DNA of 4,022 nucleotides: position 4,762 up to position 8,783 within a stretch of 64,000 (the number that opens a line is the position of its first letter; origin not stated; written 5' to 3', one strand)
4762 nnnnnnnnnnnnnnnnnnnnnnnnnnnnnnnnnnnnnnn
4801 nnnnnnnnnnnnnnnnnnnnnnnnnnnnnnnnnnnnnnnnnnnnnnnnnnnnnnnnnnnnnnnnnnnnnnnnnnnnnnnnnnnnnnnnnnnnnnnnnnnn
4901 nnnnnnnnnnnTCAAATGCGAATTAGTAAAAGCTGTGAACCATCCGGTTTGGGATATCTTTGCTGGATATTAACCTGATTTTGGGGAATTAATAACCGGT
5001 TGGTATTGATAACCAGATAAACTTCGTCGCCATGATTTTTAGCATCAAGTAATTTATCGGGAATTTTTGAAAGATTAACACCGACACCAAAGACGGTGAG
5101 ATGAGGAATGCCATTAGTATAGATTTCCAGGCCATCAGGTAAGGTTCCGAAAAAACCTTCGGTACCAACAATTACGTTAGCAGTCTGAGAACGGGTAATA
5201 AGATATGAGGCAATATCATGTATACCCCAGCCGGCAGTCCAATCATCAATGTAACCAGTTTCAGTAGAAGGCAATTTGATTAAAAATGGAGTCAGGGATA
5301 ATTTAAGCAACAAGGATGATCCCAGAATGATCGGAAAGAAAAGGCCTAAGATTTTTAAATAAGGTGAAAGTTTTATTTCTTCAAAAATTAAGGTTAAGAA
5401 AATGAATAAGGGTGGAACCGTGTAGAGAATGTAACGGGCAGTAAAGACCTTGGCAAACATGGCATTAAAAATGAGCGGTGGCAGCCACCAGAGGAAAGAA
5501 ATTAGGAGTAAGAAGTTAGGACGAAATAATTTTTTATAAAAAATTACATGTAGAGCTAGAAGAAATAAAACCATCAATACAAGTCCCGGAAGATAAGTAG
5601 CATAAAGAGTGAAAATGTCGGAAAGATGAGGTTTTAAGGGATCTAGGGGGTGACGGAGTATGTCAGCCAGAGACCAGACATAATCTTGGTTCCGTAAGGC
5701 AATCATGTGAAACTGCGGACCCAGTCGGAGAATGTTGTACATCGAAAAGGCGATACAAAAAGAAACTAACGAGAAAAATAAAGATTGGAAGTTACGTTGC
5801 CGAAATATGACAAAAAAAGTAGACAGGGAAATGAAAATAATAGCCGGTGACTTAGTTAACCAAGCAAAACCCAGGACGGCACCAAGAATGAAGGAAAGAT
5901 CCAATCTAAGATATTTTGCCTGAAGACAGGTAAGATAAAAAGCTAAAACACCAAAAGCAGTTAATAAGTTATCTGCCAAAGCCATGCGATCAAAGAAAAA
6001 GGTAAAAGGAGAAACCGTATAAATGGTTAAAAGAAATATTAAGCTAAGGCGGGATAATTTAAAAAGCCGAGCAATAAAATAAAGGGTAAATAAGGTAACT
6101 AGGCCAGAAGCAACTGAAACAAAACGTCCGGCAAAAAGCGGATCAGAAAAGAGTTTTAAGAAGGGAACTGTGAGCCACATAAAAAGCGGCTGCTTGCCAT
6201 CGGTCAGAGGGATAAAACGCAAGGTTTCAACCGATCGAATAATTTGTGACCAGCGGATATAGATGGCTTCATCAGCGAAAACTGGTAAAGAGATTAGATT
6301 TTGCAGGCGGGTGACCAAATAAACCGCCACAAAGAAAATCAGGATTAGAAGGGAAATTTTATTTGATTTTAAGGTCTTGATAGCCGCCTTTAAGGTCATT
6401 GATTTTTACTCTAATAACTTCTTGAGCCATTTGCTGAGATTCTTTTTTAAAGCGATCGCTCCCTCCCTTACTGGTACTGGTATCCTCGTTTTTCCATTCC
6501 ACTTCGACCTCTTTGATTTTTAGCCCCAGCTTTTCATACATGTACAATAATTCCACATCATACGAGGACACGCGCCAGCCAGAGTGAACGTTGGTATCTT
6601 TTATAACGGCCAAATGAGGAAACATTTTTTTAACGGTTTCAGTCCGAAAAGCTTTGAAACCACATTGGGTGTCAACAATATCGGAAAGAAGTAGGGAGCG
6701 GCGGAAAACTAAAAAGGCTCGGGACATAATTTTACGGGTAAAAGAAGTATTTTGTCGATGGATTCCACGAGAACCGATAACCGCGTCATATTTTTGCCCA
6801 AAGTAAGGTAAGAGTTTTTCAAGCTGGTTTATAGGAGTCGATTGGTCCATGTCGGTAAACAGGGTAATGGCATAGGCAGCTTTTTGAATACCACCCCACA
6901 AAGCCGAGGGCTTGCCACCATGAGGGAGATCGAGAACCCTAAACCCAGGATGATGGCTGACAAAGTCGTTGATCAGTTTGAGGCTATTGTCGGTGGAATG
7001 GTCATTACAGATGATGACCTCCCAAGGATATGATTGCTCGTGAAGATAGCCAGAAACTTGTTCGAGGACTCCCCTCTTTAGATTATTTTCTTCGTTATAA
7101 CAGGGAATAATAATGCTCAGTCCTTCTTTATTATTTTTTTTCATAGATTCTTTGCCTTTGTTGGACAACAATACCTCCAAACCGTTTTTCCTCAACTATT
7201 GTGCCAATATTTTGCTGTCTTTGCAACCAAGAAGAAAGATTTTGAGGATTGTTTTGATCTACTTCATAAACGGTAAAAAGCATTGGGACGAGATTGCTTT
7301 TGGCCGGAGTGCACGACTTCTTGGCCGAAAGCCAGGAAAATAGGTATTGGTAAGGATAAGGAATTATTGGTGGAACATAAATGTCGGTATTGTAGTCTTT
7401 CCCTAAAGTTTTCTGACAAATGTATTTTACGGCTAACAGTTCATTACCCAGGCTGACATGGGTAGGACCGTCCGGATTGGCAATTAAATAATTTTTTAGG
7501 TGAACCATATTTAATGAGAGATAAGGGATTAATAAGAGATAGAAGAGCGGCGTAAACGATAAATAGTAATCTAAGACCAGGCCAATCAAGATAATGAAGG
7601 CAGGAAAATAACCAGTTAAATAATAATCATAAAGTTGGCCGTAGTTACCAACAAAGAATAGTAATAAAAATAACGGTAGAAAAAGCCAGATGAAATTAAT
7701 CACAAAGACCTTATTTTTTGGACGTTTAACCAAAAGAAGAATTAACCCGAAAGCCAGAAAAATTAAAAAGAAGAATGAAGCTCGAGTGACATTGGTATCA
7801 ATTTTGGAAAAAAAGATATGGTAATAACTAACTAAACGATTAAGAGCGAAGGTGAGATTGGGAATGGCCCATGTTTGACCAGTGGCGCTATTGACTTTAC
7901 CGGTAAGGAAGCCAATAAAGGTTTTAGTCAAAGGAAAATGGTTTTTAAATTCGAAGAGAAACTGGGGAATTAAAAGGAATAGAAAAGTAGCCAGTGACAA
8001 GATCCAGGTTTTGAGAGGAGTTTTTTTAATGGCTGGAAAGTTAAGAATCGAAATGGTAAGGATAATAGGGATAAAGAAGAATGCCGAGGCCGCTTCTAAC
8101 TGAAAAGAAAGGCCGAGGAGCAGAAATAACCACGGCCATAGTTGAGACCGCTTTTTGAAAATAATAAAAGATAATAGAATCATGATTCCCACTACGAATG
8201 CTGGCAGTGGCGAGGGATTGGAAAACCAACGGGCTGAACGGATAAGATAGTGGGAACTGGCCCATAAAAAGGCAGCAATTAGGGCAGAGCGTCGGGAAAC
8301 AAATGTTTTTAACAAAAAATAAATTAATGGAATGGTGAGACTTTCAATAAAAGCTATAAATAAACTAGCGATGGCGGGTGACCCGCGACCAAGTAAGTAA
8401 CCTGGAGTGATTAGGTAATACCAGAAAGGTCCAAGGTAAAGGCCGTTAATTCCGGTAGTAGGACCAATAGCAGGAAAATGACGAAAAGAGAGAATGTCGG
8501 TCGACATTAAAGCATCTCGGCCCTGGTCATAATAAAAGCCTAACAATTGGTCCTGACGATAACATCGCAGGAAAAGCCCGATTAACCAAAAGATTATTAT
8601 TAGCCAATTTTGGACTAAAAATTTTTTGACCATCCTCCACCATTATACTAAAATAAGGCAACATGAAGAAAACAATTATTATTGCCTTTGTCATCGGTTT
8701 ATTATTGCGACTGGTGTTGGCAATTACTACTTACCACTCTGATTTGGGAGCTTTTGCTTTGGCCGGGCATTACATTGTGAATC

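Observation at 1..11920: Envelope glycosylation supercluster: five or six putative GT-C paralogs, two polyprenyl-phosphate sugar synthase-like GT2s and a flippase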

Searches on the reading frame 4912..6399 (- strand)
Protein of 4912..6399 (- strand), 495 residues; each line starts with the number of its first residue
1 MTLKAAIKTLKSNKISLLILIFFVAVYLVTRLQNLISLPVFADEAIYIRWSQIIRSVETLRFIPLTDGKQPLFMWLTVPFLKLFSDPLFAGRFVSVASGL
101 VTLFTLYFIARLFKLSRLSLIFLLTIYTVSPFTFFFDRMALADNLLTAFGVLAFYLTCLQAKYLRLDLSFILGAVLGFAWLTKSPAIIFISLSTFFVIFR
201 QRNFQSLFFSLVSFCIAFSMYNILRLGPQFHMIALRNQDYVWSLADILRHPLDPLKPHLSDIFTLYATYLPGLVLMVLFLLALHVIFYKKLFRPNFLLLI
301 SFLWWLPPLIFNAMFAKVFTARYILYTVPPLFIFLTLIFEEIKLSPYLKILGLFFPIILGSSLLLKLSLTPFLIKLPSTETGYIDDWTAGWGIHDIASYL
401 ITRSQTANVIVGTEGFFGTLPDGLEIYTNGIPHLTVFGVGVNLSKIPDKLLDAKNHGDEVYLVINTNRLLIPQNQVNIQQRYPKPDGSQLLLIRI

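Call 5: search_protein_families(library=pfam, proteins=[window:4912-6399:-], max_evalue=0.1)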
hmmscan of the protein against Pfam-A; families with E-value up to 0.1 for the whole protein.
window:4912-6399:- (495 aa): 1 family
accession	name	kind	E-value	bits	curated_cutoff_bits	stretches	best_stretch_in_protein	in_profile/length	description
PF13231.12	PMT_2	-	1e-11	45.7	26.1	1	71-217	4-151/160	Dolichyl-phosphate-mannose-protein mannosyltransferase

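Call 6: search_protein_families(library=ncbifam, proteins=[window:4912-6399:-], max_evalue=0.1)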
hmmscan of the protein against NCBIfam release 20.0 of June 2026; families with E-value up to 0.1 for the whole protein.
window:4912-6399:- (495 aa): 1 family
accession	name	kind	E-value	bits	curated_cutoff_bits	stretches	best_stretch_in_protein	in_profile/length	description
NF047440.1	LA3751_2_3_fam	subfamily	0.00091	18.2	200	1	72-369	84-381/460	LA_3751/LA_3752 family putative glycosyltransferase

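Call 10: search_solved_structures(query=window:4912-6399:-, max_evalue=1)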
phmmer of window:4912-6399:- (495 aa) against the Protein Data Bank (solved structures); distinct sequences matched with E-value up to 1: 0.

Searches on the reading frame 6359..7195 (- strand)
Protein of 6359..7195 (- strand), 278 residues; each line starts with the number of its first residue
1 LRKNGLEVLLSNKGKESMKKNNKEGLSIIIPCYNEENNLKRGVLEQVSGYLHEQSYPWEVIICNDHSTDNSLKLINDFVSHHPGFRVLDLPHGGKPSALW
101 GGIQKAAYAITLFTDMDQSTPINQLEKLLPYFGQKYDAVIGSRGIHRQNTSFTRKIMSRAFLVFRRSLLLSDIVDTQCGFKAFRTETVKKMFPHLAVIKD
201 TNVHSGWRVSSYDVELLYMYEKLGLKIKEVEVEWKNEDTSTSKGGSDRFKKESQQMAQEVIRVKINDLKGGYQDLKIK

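Call 5: search_protein_families(library=pfam, proteins=[window:6359-7195:-], max_evalue=0.1)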
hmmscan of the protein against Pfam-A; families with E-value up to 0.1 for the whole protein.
window:6359-7195:- (278 aa): 3 families
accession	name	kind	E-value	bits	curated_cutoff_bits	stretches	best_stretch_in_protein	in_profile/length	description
PF00535.33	Glycos_transf_2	-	2.8e-24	86.4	23.3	1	27-191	1-167/168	Glycosyl transferase family 2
PF13641.12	Glyco_tranf_2_3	-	2.8e-07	31.3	27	1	26-153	3-133/230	Glycosyltransferase like family 2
PF10111.15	Glyco_tranf_2_2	-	0.0019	18.2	27.3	1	27-129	1-103/276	Glycosyltransferase like family 2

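Call 6: search_protein_families(library=ncbifam, proteins=[window:6359-7195:-], max_evalue=0.1)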
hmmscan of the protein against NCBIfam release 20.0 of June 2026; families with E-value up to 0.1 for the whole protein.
window:6359-7195:- (278 aa): 18 families
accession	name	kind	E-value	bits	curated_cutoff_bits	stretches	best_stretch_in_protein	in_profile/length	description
TIGR03937.1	PgaC_IcaA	equivalog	1.7e-14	53.6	422.3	1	12-145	33-165/407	poly-beta-1,6-N-acetyl-D-glucosamine synthase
NF047588.1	GlcsyltransPgfSStrep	equivalog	1.7e-13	50.5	500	1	26-191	3-167/308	glycosyltransferase PgfS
NF007482.0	PRK10073.1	equivalog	1.9e-12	46.9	423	1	20-129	2-107/334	glycosyltransferase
NF007986.1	PRK10714.1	equivalog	2.1e-12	46.7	529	1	24-192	6-173/316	undecaprenyl-phosphate 4-deoxy-4-formamido-L-arabinose transferase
NF041391.1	DPhHxTase_Halo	equivalog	6.5e-09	35.1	375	1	32-191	3-153/213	dolichyl-phosphate hexose transferase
TIGR04283.1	glyco_like_mftF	equivalog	6.5e-08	32.4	182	1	26-158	1-122/221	TIGR04283 family arsenosugar biosynthesis glycosyltransferase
TIGR04182.1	glyco_TIGR04182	equivalog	2.3e-07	30.5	325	1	27-191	3-159/293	S-layer glycoprotein N-glycosyltransferase AglJ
NF038302.1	EPS_HpsE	equivalog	2.3e-07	30.1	300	1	26-107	3-86/307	hormogonium polysaccharide biosynthesis glycosyltransferase HpsE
NF041875.1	EPS_EpsD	equivalog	2.2e-06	27.3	370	1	26-132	1-104/325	exopolysaccharide biosynthesis glycosyltransferase EpsD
NF047683.1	TeichurnBiosyTuaG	equivalog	3.1e-06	27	400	1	21-138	3-117/252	teichuronic acid biosynthesis protein TuaG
NF053739.1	GlytfEpsEBac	equivalog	3.1e-05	23.1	450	1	26-83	3-56/265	glycosyltransferase EpsE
TIGR03111.1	glyc2_xrt_Gpos1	hypoth_equivalog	3.6e-05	22.7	363.95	1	21-133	46-157/439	TIGR03111 family XrtG-associated glycosyltransferase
NF010496.0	PRK13915.1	equivalog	4.2e-05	22.8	262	1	18-121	25-130/307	glucosyl-3-phosphoglycerate synthase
TIGR04242.1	nodulat_NodC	equivalog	0.00016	20.8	550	1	15-132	39-156/395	chitooligosaccharide synthase NodC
NF050050.1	ProtGlycPglI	equivalog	0.00042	19.8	500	1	26-149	4-125/306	GalNAc(5)-diNAcBac-PP-undecaprenol beta-1,3-glucosyltransferase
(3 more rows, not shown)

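Call 14: search_solved_structures(query=window:6359-7195:-, max_evalue=0.001)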
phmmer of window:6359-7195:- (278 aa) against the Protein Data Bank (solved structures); distinct sequences matched with E-value up to 0.001: 11.
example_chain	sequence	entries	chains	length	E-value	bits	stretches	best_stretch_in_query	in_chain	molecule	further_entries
5mlz_A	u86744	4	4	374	5.2e-11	45.4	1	26-189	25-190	Dolichol monophosphate mannose synthase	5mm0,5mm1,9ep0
5ekp_C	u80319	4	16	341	1.5e-09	40.7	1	21-161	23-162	Uncharacterized glycosyltransferase sll0501 | Glycosyltransferase sll0501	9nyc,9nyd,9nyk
5eke_A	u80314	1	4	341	1.5e-09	40.7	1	21-161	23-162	Uncharacterized glycosyltransferase sll0501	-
9nye_A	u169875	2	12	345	1.5e-09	40.7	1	21-161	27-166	Glycosyltransferase sll0501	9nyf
2z87_A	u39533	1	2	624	1.9e-07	33.8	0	26-98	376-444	Chondroitin synthase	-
2z86_A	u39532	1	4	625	1.9e-07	33.7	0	26-98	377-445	Chondroitin synthase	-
9bhc_C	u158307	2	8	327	8e-07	31.7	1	26-190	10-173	Undecaprenyl-phosphate 4-deoxy-4-formamido-L-arabinose transferase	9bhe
8vxh_A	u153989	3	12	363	8.8e-07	31.6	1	26-190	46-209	Undecaprenyl-phosphate 4-deoxy-4-formamido-L-arabinose transferase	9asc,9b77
9hwj_A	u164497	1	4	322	9e-07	31.6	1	26-191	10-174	Undecaprenyl-phosphate 4-deoxy-4-formamido-L-arabinose transferase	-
5hea_A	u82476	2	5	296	3.6e-06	29.6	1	21-127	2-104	Putative glycosyltransferase (GalT1)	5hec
3bcv_A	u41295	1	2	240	2e-05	27.1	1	26-136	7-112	Putative glycosyltransferase protein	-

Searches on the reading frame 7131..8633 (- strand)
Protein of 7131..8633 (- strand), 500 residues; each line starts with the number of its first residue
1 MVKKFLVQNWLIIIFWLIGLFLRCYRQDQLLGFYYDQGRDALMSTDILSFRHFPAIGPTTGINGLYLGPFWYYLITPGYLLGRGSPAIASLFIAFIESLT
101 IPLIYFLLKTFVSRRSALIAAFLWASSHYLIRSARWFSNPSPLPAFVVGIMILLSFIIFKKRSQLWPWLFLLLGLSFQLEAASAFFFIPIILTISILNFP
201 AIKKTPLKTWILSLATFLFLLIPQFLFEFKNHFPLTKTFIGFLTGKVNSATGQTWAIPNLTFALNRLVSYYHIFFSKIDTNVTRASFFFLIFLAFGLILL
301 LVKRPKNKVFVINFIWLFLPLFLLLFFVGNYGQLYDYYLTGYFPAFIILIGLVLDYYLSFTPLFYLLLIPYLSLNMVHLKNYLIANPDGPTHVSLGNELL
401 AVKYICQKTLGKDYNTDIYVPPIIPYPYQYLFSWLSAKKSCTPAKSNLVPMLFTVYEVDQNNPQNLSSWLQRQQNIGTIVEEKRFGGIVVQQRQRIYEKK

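Call 5: search_protein_families(library=pfam, proteins=[window:7131-8633:-], max_evalue=0.1)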
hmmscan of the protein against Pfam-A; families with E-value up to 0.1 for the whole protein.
window:7131-8633:- (500 aa): 1 family
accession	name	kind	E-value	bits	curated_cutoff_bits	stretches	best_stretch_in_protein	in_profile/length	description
PF13231.12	PMT_2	-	6.5e-06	26.9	26.1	1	69-221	4-154/160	Dolichyl-phosphate-mannose-protein mannosyltransferase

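Call 6: search_protein_families(library=ncbifam, proteins=[window:7131-8633:-], max_evalue=0.1)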
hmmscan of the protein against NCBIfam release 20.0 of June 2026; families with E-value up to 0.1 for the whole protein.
window:7131-8633:- (500 aa): 0 families
